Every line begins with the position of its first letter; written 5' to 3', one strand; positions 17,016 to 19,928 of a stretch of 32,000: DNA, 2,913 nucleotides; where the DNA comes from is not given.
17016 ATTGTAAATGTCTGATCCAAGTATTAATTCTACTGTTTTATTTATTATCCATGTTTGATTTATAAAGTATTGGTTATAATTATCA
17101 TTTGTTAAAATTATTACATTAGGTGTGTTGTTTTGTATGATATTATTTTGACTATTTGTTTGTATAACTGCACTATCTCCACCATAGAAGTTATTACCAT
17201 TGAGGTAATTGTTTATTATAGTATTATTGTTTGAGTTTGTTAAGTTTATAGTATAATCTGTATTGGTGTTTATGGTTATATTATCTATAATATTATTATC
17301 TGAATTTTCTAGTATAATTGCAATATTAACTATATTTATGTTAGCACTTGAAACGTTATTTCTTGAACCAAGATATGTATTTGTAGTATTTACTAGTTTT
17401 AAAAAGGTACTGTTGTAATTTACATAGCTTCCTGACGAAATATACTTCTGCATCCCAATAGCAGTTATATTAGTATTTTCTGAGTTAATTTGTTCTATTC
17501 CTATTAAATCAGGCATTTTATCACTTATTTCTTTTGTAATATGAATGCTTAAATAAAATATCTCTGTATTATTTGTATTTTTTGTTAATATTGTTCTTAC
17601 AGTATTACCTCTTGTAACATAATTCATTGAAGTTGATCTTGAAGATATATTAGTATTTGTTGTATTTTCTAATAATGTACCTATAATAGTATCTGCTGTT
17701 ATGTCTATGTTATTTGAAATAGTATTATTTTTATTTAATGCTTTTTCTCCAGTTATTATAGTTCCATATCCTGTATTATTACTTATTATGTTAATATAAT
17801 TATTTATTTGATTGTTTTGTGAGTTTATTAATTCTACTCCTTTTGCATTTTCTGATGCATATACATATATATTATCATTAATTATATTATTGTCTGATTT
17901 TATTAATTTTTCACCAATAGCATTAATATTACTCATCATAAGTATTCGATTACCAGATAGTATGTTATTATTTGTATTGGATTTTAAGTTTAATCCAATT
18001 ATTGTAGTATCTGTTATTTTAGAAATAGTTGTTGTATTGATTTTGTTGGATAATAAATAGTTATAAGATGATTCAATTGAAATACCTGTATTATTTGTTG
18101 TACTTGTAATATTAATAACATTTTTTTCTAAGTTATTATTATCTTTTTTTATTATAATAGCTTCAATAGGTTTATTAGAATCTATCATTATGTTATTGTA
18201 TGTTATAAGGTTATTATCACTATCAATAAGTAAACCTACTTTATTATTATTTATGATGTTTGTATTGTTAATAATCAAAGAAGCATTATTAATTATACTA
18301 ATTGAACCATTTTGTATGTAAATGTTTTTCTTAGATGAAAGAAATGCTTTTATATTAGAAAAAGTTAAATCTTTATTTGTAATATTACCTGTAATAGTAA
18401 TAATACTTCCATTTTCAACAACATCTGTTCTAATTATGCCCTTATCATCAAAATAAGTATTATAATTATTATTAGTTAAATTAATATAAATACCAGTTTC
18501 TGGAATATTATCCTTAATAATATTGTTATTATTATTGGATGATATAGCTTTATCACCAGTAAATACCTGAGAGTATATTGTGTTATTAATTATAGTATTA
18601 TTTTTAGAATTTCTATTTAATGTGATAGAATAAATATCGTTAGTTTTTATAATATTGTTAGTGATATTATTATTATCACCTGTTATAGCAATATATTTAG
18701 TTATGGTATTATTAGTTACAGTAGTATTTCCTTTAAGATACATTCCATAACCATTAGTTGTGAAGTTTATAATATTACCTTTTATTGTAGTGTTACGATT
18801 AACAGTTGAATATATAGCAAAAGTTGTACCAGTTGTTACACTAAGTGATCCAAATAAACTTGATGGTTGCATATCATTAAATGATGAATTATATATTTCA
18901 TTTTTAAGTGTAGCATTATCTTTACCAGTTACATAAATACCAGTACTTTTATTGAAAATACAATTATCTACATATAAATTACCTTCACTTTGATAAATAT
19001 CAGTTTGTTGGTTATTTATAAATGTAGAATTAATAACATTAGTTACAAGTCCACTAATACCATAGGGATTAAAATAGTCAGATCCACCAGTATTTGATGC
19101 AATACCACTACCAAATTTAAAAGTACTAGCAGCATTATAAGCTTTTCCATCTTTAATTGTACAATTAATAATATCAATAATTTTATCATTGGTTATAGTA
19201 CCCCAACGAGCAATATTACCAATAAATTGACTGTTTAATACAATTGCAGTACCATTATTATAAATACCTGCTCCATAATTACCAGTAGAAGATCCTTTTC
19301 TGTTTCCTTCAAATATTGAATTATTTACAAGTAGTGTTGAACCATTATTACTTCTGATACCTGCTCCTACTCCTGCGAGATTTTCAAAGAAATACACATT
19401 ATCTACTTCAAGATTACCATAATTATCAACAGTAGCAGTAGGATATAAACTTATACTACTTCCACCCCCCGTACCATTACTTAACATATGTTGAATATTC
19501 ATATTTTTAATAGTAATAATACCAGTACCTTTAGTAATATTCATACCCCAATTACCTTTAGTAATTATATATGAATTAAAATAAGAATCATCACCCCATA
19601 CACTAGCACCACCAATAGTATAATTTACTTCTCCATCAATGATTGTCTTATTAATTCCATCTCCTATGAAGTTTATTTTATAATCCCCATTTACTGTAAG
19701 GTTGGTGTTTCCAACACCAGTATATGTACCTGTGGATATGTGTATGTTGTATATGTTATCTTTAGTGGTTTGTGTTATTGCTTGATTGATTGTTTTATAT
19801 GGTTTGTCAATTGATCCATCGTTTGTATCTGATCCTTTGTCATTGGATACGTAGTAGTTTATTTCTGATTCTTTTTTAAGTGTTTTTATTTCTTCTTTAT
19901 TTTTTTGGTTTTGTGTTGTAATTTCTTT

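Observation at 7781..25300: Tandem array of three giant beta-helix surface-protein genes organised like a contingency (phase/antigenic variation) locus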

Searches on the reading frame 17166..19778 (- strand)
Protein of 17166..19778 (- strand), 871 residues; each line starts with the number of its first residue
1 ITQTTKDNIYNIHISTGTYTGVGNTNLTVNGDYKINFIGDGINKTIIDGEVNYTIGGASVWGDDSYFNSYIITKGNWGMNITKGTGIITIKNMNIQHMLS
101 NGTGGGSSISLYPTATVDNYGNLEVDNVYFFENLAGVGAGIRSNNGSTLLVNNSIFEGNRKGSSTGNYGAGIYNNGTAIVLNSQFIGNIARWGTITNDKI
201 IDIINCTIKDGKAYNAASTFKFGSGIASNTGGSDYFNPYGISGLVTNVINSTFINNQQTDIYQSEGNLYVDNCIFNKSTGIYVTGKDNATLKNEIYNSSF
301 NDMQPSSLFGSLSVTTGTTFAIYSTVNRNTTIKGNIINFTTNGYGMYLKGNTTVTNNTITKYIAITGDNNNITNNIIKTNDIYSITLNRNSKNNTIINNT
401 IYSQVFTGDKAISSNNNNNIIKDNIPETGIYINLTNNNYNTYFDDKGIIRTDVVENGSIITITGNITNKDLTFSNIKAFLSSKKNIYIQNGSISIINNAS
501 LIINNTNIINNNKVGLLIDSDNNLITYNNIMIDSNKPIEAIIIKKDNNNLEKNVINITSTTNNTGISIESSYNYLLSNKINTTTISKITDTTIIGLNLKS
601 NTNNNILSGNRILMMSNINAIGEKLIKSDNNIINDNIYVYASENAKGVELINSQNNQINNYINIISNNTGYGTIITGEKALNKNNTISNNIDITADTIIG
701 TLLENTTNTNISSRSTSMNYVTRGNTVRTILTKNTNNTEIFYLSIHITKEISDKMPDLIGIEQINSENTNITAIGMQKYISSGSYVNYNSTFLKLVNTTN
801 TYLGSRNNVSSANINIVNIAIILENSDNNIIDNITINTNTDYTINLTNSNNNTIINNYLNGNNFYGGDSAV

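Call 65: predict_structure(alignment_id=A3)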
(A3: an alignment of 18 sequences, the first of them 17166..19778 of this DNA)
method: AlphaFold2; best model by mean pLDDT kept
length: 871 residues; sequences in the alignment: 18
mean_pLDDT: 72.7   pTM: 0.50
mean pLDDT of the five models: 72.7, 69.4, 67.7, 65.8, 65.5
residues with pLDDT >= 90: 259; 70-90: 273; 50-70: 161; < 50: 178
segments of 3 or more residues with pLDDT < 50: 1-8, 16-24, 33-49, 61-83, 99-120, 135-145, 163-169, 230-240, 310-316, 428-434, 455-500, 779-784
pLDDT, mean of each block of 10 residues (from residue 1): 40 52 51 42 38 62 39 36 59 62 28 37 77 51 58 82 48 75 85 73 93 61 65 37 81 87 86 92 78 93 72 53 86 89 80 93 90 91 85 91 78 85 69 53 58 48 37 38 30 35 61 65 80 81 87 88 88 94 75 88 90 92 94 95 94 95 94 92 92 92 95 74 89 94 79 72 94 72 52 92 72 72 91 80 82 83 62 53
secondary structure, 60 per line:
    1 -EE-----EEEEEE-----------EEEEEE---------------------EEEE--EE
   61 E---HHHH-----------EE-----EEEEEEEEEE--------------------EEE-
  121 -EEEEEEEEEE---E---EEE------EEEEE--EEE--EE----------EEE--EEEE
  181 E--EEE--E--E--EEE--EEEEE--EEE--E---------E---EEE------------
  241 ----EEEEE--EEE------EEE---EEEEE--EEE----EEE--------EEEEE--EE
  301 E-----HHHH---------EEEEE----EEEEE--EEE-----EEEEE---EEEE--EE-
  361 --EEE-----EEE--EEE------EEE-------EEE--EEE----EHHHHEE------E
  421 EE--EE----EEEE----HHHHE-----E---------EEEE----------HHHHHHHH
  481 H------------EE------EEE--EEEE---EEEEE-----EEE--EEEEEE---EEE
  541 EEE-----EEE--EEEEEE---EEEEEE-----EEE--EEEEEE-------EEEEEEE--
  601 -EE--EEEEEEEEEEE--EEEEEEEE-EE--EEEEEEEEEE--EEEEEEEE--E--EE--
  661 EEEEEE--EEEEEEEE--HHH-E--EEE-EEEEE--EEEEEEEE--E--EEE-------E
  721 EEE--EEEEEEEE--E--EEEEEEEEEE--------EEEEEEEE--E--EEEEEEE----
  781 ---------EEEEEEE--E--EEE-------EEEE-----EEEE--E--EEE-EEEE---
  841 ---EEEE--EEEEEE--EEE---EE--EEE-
elements in order (helices of 4 or more, strands of 3 or more residues): E9-14 E26-31 E53-56 E59-61 H65-68 E87-96 E117-119 E122-131 E139-141 E148-152 E155-157 E172-174 E177-181 E184-186 E195-197 E200-204 E207-209 E226-228 E245-249 E252-254 E261-263 E267-271 E274-276 E281-283 E292-296 E299-301 H307-310 E320-324 E329-333 E336-338 E344-348 E352-355 E363-365 E371-373 E376-378 E385-387 E395-397 E400-402 H408-411 E420-422 E431-434 H439-442 E459-462 H473-481 E502-504 E507-510 E514-518 E524-526 E529-534 E538-543 E549-551 E554-559 E563-568 E574-576 E579-584 E592-598 E606-616 E619-626 E632-641 E644-651 E661-666 E669-676 E686-688 E690-694 E697-704 E710-712 E720-723 E726-733 E739-748 E757-764 E770-776 E790-796 E802-804 E812-815 E821-824 E830-832 E834-837 E844-847 E850-855 E858-860 E868-870

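Call 67: fold_search(model_id=the predicted structure, library=pdb)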
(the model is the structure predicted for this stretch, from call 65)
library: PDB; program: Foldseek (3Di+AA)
matches with E <= 10: 427; with E <= 0.001: 7
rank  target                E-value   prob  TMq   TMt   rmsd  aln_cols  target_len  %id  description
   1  7o7t                  1.2e-06  0.99  0.14  0.16  31.7       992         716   11  Structure of the PL6 family alginate lyase Patl3640 from Pseudoalteromonas atlantica T6c in complex with 4-deoxy-L-eryth (released 2021-07-28)
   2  8bwk_B                4.9e-06  1.00  0.20  0.23  31.2       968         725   10  Metagenomic derived PL6 alginate lyase (released 2023-12-20)
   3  7o77                  9.9e-06  0.96  0.14  0.16  33.5      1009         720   11  Structure of the PL6 family alginate lyase Patl3640 from Pseudoalteromonas atlantica T6c (released 2021-07-28)
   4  8bwk_A                3.7e-05  0.99  0.19  0.22  31.5       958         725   11  Metagenomic derived PL6 alginate lyase (released 2023-12-20)
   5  8bwk_C                4.8e-05  0.95  0.15  0.17  29.2       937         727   10  Metagenomic derived PL6 alginate lyase (released 2023-12-20)
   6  5gkd_A                3.5e-04  0.90  0.17  0.20  34.0      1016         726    9  Structure of PL6 family alginate lyase AlyGC (released 2017-02-08)
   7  9qe7                  4.6e-04  0.87  0.21  0.15  20.1      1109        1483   13  Membrane-distal part of extracellular domain of the Fap2 autotransporter adhesin from Fusobacterium nucleatum ATCC23726 (released 2025-07-30)
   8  7xzd_B                1.1e-03  1.00  0.20  0.34  13.1       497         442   12  Mutant (F179A) of the N-terminal domain of fucoidan lyase FdlA (released 2022-09-28)
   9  7dmk_B                1.4e-03  0.51  0.14  0.16  29.8       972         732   10  PL6 alginate lyase BcAlyPL6 (released 2021-10-06)
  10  7xzf_A                2.6e-03  1.00  0.19  0.34  13.4       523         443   11  Wild type of the N-terminal domain of fucoidan lyase FdlA (released 2022-09-28)
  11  7xz9_A                3.4e-03  1.00  0.19  0.33  13.3       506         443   12  Mutant (E236A) of the N-terminal domain of fucoidan lyase FdlA (released 2022-09-28)
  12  7xzc_A                3.5e-03  1.00  0.21  0.37  12.0       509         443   12  Mutant (R240A) of the N-terminal domain of fucoidan lyase FdlA (released 2022-09-28)
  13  6k0v_A                6.0e-03  0.66  0.12  0.16  15.3       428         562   12  Catalytic domain of GH87 alpha-1,3-glucanase D1069A in complex with tetrasaccharides (released 2019-12-25)
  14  6kfn                  6.2e-03  0.96  0.14  0.32  11.9       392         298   10  Crystal structure of alginate lyase from Paenibacillus sp. str. FPU-7 (released 2019-10-30)
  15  7xzc_B                6.8e-03  0.99  0.19  0.33  13.2       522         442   11  Mutant (R240A) of the N-terminal domain of fucoidan lyase FdlA (released 2022-09-28)
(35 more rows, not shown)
